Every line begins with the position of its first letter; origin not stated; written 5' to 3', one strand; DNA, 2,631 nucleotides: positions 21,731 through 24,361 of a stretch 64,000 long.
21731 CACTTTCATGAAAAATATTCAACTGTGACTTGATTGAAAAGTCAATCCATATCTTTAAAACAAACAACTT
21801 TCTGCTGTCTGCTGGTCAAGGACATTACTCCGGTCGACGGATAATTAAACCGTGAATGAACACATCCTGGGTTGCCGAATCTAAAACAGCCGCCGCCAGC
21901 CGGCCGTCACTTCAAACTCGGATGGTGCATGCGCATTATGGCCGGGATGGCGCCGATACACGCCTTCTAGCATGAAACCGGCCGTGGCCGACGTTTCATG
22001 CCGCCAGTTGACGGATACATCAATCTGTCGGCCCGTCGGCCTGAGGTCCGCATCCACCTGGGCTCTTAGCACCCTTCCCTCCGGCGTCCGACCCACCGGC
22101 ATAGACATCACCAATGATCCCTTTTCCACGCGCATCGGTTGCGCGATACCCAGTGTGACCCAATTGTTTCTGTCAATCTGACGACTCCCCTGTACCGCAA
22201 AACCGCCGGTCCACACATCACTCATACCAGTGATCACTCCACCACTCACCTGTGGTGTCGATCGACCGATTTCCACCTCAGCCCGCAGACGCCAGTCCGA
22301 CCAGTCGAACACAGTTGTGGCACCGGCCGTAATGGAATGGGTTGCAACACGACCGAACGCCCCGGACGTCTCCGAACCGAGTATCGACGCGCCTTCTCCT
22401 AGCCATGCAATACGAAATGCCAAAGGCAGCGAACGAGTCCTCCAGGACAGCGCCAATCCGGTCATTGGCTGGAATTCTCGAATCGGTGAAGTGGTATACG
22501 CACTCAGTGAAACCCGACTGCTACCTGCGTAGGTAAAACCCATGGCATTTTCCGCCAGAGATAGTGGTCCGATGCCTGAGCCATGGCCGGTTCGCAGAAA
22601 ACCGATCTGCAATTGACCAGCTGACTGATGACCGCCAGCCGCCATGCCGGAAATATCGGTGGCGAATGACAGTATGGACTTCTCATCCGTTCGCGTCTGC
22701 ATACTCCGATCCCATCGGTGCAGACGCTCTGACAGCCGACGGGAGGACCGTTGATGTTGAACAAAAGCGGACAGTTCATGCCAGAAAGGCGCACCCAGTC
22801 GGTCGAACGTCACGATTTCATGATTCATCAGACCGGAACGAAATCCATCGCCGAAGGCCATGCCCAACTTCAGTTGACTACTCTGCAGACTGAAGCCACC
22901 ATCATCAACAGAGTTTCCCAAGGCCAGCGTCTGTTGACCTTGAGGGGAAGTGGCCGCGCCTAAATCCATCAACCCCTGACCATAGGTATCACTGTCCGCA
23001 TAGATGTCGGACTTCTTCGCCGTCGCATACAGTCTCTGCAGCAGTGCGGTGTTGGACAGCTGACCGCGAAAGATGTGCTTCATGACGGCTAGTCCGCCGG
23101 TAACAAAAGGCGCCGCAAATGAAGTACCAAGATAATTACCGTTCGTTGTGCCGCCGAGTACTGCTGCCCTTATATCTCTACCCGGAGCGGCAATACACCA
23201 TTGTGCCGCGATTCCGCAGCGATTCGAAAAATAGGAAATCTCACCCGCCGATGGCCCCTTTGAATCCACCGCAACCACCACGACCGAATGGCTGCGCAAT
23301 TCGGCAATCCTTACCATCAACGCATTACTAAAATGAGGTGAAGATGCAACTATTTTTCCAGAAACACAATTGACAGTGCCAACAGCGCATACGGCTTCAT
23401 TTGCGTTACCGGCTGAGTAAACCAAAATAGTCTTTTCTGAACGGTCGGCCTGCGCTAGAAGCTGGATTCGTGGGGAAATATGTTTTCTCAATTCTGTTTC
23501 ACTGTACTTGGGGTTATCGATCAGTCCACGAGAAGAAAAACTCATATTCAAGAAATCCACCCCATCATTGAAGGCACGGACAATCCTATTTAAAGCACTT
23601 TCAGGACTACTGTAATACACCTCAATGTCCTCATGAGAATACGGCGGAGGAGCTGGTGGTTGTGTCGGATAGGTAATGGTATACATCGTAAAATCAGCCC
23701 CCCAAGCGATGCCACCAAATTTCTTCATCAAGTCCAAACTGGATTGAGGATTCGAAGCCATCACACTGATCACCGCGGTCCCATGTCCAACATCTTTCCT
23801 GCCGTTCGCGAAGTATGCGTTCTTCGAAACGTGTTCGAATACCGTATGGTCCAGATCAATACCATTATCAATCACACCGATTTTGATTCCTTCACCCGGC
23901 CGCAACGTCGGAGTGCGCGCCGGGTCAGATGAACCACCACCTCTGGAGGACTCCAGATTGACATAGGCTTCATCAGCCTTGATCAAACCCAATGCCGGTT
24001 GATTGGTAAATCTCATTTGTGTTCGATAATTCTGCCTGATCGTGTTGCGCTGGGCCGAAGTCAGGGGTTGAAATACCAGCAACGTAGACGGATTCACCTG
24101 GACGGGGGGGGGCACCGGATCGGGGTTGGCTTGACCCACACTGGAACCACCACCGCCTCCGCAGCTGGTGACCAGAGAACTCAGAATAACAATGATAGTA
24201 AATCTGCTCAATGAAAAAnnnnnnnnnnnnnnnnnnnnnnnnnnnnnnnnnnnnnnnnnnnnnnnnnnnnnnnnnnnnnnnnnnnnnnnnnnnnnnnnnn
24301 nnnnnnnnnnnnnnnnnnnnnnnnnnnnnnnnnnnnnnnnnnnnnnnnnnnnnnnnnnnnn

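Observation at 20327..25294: Composite transposon with an intact 8-bp target-site duplication, inserted between ygfZ and the sdh operon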

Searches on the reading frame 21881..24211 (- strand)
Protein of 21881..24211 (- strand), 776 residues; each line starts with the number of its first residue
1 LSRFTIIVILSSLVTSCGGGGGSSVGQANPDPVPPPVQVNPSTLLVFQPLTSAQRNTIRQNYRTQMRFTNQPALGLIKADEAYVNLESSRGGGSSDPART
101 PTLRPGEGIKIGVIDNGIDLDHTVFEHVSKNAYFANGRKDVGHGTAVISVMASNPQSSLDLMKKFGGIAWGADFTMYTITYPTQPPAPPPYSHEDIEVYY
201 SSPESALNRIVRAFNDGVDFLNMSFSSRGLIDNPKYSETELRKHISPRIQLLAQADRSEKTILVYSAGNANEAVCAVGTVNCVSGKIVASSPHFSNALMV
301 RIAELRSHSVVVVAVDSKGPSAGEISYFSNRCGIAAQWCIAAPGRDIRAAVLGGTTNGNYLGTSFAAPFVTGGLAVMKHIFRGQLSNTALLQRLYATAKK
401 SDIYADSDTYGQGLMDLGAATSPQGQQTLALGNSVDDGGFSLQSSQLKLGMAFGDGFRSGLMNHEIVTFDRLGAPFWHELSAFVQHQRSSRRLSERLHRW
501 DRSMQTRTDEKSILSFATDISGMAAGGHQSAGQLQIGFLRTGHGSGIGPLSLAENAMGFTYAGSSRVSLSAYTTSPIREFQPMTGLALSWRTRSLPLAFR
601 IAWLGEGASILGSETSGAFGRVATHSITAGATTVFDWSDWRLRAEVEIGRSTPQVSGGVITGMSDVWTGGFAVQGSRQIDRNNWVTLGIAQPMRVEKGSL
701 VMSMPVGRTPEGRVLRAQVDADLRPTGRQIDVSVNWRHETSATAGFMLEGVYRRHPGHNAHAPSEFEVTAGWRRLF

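Call 7: search_protein_families(library=pfam, proteins=[window:21881-24211:-], max_evalue=0.01)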
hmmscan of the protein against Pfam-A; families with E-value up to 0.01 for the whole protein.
window:21881-24211:- (776 aa): 1 family
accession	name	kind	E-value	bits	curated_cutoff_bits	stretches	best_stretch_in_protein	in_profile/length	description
PF00082.27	Peptidase_S8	-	1.8e-26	93.6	21.8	1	106-413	1-288/288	Subtilase family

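Call 13: find_encoding_contigs(protein=window:21881-24211:-, flank=10000, max_places=10)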
Protein window:21881-24211:- (776 aa): no gene with exactly this product is on record in the collection.

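Call 14: find_homologous_proteins(query=window:21881-24211:-, max_evalue=0.00001)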
Query window:21881-24211:- (776 aa): 1074 proteins with E <= 0.00001 among 8000 candidates; the best 120 are listed.
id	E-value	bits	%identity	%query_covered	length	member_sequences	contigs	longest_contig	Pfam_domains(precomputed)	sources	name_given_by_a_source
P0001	0.0e+0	1760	100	100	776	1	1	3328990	PF00082.28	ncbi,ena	-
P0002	0.0e+0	1098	66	95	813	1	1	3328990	PF00082.28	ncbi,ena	-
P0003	1.5e-289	981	60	99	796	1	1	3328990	PF00082.28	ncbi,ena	-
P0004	1.2e-223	763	49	100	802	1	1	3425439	PF00082.28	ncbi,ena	-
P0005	1.2e-223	763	51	92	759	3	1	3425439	PF00082.28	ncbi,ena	-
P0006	5.6e-222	757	50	100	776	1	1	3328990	PF00082.28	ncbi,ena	-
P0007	8.1e-221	753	49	100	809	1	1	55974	PF00082.28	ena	-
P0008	1.4e-212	726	49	98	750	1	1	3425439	PF00082.28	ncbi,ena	-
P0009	1.8e-198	679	48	93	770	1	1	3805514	PF00082.28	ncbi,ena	-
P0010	1.7e-178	613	55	72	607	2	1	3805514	PF00082.28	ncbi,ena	-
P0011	1.1e-171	591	43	96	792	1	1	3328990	PF00082.28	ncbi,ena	-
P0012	1.7e-165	570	36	92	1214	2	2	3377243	PF00082.28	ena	-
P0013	1.0e-159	551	39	100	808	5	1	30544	PF00082.28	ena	-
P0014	2.7e-159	550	41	93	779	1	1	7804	PF00082.28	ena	-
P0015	4.0e-157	543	34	97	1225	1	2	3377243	PF00082.28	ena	-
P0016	9.5e-157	541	34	97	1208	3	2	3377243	PF00082.28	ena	-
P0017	2.3e-156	540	39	96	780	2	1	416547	PF00082.28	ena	-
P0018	1.6e-150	521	41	92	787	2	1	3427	PF00082.28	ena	-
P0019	9.9e-150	518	34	92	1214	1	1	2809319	PF00082.28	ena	-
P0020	1.4e-149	518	39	99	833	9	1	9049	PF00082.28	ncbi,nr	ncbi:MAG: S8 family serine peptidase [Gammaproteobacteria bacterium]|nr:S8 family serine peptidase [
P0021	3.1e-149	517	39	93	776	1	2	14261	PF00082.28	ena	-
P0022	2.1e-148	514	39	93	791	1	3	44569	PF00082.28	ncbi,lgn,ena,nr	ncbi:MAG: S8 family serine peptidase [Nitrospira sp. SB0672_bin_25]|nr:S8 family serine peptidase [N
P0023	4.3e-148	513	34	93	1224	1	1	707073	PF00082.28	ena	-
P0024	2.6e-147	510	38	93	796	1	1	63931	PF00082.28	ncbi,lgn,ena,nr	ncbi:MAG: S8 family serine peptidase [Nitrospira sp. SB0662_bin_26]|nr:S8 family serine peptidase [N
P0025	9.4e-147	508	40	96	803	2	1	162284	PF00082.28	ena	-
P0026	2.3e-146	507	40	92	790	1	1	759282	PF00082.28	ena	-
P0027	2.3e-143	497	39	92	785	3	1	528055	PF00082.28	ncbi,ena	-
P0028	1.3e-142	495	41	92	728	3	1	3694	PF00082.28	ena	-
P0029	1.7e-142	494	39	92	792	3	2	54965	PF00082.28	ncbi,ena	-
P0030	2.0e-142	494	37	100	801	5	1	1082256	PF00082.28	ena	-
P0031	5.9e-142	493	39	92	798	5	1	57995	PF00082.28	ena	-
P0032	6.0e-142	493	40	92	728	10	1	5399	PF00082.28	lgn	-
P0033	6.7e-142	492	37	100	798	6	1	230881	PF00082.28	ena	-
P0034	9.0e-142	492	37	100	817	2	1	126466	PF00082.28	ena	-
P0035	4.0e-141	490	39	92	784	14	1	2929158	PF00082.28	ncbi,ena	-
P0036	4.6e-141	490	39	92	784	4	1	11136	PF00082.28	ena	-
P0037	1.0e-140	488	37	96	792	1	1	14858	PF00082.28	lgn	-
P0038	6.8e-140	486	40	92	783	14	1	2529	PF00082.28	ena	-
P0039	6.8e-140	486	39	91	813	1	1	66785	PF00082.28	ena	-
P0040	8.6e-140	485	42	87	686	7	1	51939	PF00082.28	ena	-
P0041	4.8e-139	483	38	92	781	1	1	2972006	PF00082.28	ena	-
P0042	1.9e-138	481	37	100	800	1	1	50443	PF00082.28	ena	-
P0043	2.6e-138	481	39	96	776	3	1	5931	PF00082.28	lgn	-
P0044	3.6e-138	480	39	92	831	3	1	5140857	PF00082.28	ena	-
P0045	4.2e-138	480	37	100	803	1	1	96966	PF00082.28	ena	-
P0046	2.7e-137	477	36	99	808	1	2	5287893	PF00082.28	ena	-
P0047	4.2e-137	477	36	99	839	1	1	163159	PF00082.28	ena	-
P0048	4.7e-137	476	37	93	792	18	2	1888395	PF00082.28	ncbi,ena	-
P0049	4.7e-137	476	37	100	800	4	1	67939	PF00082.28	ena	-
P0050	5.9e-137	476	36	99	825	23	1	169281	PF00082.28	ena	-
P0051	2.5e-136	474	38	93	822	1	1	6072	PF00082.28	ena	-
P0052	2.5e-136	474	37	100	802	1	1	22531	PF00082.28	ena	-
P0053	4.5e-136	473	36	95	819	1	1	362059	PF00082.28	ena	-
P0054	5.3e-136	473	38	92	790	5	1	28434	PF00082.28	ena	-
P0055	5.4e-136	473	37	93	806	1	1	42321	PF00082.28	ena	-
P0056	5.8e-136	473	39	93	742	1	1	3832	PF00082.28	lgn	-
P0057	1.1e-135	472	36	100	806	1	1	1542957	PF00082.28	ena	-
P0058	3.7e-135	470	32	93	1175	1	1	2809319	PF00082.28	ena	-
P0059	4.6e-135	470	39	96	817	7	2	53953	PF00082.28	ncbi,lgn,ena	-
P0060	5.9e-135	469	37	93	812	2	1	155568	PF00082.28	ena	-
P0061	6.2e-135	469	36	100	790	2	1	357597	PF00082.28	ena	-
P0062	6.5e-135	469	39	100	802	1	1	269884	PF00082.28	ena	-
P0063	8.4e-135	469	39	94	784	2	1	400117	PF00082.28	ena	-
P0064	1.3e-134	468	38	92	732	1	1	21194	PF00082.28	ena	-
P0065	2.4e-134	467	38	97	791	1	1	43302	PF00082.28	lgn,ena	-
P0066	4.6e-134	466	39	92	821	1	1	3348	PF00082.28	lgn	-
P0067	7.2e-134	466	39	96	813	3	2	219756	PF00082.28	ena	-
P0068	1.0e-133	465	37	99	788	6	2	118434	PF00082.28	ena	-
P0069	1.2e-133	465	38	92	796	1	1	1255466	PF00082.28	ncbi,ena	-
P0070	1.3e-133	465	34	95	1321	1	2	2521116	PF00082.28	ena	-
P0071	1.4e-133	465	39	92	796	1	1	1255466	PF00082.28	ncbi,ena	-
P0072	1.7e-133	465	39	93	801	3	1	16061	PF00082.28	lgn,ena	-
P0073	1.7e-133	465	39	95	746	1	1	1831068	PF00082.28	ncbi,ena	-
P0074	3.1e-133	464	38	93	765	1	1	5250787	PF00082.28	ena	-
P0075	3.2e-133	464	38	93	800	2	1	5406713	PF00082.28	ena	-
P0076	5.7e-133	463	36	93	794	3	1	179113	PF00082.28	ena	-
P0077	6.9e-133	463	39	94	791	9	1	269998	PF00082.28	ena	-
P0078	8.0e-133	462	38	97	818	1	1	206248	PF00082.28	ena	-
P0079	1.7e-132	461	38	92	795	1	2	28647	PF00082.28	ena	-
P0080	1.8e-132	461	39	94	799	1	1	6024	PF00082.28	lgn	-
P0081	2.1e-132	461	38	93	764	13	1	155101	PF00082.28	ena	-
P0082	2.7e-132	461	40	93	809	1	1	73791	PF00082.28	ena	-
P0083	2.8e-132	461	40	96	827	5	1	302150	PF00082.28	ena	-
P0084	3.1e-132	460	34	98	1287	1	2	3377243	PF00082.28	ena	-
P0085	4.9e-132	460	38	93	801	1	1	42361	PF00082.28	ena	-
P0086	5.1e-132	460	38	96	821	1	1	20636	PF00082.28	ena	-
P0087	5.6e-132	460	38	94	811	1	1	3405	PF00082.28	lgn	-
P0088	6.8e-132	459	38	94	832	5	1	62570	PF00082.28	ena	-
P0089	8.6e-132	459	38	96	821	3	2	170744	PF00082.28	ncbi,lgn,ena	-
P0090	1.3e-131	458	35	99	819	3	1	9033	PF00082.28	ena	-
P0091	1.9e-131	458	39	94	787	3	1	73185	PF00082.28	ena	-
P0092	2.1e-131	458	39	93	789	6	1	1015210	PF00082.28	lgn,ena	-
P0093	2.5e-131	457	37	98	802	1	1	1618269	PF00082.28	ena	-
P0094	4.7e-131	457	38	100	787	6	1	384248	PF00082.28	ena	-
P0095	5.1e-131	456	35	95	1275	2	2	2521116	PF00082.28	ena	-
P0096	5.9e-131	456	39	94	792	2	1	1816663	PF00082.28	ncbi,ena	-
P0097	6.3e-131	456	38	96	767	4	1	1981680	PF00082.28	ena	-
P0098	7.5e-131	456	38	94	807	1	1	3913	PF00082.28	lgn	-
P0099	8.0e-131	456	39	93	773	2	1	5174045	PF00082.28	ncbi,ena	-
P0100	1.1e-130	455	38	93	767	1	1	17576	PF00082.28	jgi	-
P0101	1.4e-130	455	38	92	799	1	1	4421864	PF00082.28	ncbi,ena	-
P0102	1.4e-130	455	37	98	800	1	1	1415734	PF00082.28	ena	-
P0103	1.7e-130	455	38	99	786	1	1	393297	PF00082.28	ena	-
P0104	1.7e-130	455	38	93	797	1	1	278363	PF00082.28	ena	-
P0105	2.6e-130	454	38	93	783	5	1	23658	PF00082.28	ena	-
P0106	3.7e-130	454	39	93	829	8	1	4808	PF00082.28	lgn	-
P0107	4.3e-130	453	39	93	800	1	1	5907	PF00082.28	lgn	-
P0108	5.1e-130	453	39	93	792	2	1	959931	PF00082.28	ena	-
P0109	8.4e-130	452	35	92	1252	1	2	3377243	PF00082.28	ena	-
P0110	1.3e-129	452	38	93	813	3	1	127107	PF00082.28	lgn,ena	-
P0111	1.6e-129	451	37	100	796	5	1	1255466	PF00082.28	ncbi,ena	-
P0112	2.0e-129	451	39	93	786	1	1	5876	PF00082.28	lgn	-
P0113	3.8e-129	450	37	99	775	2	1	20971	PF00082.28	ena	-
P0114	4.6e-129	450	37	96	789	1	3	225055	PF00082.28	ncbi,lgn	-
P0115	5.1e-129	450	39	92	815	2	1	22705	PF00082.28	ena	-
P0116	6.6e-129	449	37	96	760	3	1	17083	PF00082.28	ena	-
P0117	6.8e-129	449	39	95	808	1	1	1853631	PF00082.28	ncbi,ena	-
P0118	6.9e-129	449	36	100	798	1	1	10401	PF00082.28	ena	-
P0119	9.2e-129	449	37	98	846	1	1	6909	PF00082.28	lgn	-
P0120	1.4e-128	448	38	91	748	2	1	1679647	PF00082.28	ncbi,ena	-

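Call 15: find_encoding_contigs(protein=P0001, flank=10000, max_places=5)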
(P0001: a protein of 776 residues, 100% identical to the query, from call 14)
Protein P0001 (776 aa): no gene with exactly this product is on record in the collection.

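Call 16: find_encoding_contigs(protein=P0002, flank=10000, max_places=5)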
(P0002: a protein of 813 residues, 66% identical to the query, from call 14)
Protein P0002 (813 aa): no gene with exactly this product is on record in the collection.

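Call 17: list_cluster_members(proteins=[P0001, P0002, P0003, P0004, P0006, P0007, P0009, P0011, P0012, P0013])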
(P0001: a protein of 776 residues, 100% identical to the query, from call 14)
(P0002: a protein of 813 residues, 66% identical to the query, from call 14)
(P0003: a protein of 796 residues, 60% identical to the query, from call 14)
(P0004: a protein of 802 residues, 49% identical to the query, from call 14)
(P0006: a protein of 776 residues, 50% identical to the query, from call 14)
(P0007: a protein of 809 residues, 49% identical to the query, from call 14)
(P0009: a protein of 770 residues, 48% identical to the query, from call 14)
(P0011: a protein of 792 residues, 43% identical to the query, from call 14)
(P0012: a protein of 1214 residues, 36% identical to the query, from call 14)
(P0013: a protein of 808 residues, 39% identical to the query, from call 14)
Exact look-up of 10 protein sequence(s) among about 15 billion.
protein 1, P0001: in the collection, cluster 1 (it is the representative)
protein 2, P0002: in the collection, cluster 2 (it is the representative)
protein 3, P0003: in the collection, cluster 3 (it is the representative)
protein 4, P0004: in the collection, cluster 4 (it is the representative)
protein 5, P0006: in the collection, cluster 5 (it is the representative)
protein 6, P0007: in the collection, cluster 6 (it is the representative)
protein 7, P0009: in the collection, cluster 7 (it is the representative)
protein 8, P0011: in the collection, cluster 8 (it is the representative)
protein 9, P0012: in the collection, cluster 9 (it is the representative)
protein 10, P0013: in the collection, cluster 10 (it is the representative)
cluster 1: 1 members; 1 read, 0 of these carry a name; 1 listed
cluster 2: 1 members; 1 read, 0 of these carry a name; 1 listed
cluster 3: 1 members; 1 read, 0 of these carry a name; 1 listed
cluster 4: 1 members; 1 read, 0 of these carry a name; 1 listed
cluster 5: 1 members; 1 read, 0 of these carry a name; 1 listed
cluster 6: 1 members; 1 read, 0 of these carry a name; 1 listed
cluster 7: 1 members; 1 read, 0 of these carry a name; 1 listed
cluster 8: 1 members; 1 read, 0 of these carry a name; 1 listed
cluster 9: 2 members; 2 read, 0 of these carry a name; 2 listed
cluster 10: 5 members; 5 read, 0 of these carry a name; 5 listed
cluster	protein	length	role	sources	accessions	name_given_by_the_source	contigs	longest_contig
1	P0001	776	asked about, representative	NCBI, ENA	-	-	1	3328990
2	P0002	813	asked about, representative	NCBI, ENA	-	-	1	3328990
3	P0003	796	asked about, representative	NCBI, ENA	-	-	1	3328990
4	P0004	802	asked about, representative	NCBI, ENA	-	-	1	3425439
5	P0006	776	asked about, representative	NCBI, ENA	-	-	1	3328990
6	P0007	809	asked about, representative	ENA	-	-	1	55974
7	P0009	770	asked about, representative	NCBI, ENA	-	-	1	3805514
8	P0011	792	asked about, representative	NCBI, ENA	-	-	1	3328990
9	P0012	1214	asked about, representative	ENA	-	-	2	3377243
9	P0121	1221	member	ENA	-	-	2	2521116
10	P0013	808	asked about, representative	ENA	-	-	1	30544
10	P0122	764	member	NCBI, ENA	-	-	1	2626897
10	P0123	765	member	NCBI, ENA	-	-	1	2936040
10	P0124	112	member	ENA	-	-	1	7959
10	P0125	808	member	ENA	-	-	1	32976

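Call 18: find_encoding_contigs(protein=P0004, flank=10000, max_places=5)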
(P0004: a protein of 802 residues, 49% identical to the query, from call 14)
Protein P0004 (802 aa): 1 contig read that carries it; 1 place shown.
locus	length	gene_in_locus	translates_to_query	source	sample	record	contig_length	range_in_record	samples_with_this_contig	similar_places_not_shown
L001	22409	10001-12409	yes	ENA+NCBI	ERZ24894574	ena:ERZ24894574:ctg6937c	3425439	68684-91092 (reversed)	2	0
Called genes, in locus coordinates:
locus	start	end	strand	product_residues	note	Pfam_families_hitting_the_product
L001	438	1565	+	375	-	PF01757:Acyl_transf_3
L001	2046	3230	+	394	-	PF13173:AAA_14, PF13635:DUF4143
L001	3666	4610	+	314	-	PF00701:DHDPS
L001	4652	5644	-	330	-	PF08240:ADH_N, PF00107:ADH_zinc_N, PF13602:ADH_zinc_N_2 (weak)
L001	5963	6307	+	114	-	PF11969:DcpS_C, PF01230:HIT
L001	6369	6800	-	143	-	PF04355:BamE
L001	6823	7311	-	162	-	PF00583:Acetyltransf_1, PF13508:Acetyltransf_7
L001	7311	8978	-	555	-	PF02463:SMC_N, PF13175:AAA_15 (faint), PF13476:AAA_23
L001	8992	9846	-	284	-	PF01513:NAD_kinase, PF20143:NAD_kinase_C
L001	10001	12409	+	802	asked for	PF00082:Peptidase_S8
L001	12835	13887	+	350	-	PF01628:HrcA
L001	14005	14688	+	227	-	PF01025:GrpE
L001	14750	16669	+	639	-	PF00012:HSP70, PF06723:MreB_Mbl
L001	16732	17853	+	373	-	PF00226:DnaJ, PF01556:DnaJ_C, PF15777:Anti-TRAP (faint), PF00684:DnaJ_CXXCXGXG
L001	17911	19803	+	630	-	PF00270:DEAD (weak), PF04851:ResIII (faint), PF13307:Helicase_C_2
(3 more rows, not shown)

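Call 28: search_protein_families(library=ncbifam, proteins=[window:21881-24211:-], max_evalue=0.01)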
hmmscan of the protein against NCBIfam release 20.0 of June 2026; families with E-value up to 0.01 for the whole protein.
window:21881-24211:- (776 aa): 7 families
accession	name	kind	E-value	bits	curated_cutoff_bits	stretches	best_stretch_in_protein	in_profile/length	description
TIGR03921.1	T7SS_mycosin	equivalog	9.7e-21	74.3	278.75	1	105-424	11-288/353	type VII secretion-associated serine protease mycosin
NF051851.1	AtpSerPepEprS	equivalog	2.8e-16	58.8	1700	1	106-429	66-371/988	autotransporter serine peptidase EprS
NF033865.1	fusolisin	equivalog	6.3e-13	47.7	999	1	3-409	9-390/1006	fusolisin family autotransporter serine protease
NF033595.1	denti_PrtP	equivalog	0.00014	20.7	300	1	337-420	410-501/606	dentilisin complex serine proteinase subunit PrtP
NF040809.1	germ_prot_CspBA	exception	0.00059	17.6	1250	1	314-378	407-473/1099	bifunctional germination protease/germinant receptor pseudoprotease CspBA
TIGR03895.1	protease_PatA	subfamily_domain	0.0039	16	421.05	1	321-375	121-174/606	PatA/PatG family cyanobactin maturation protease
NF042956.1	IteS_antiphage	equivalog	0.0085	14.4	900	0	107-153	255-303/747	S8 family anti-phage peptidase IteS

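Call 32: search_solved_structures(query=window:21881-24211:-, max_evalue=0.01)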
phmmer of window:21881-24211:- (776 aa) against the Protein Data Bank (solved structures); distinct sequences matched with E-value up to 0.01: 5.
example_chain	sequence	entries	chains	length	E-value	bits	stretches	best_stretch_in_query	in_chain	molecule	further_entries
3zxx_A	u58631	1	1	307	3.4e-06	28.7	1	323-434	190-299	SUBTILISIN-LIKE PROTEIN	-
4h6v_A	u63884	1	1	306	1.3e-05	26.8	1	323-434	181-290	Subtilisin-like protein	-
3zxy_A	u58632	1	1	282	0.00066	21.2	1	323-429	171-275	SUBTILISIN-LIKE PROTEIN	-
7y6m_C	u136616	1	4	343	0.0016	19.9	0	312-386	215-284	Intracellular serine protease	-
7xr8_A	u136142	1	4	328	0.0079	17.6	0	322-400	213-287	Major intracellular serine protease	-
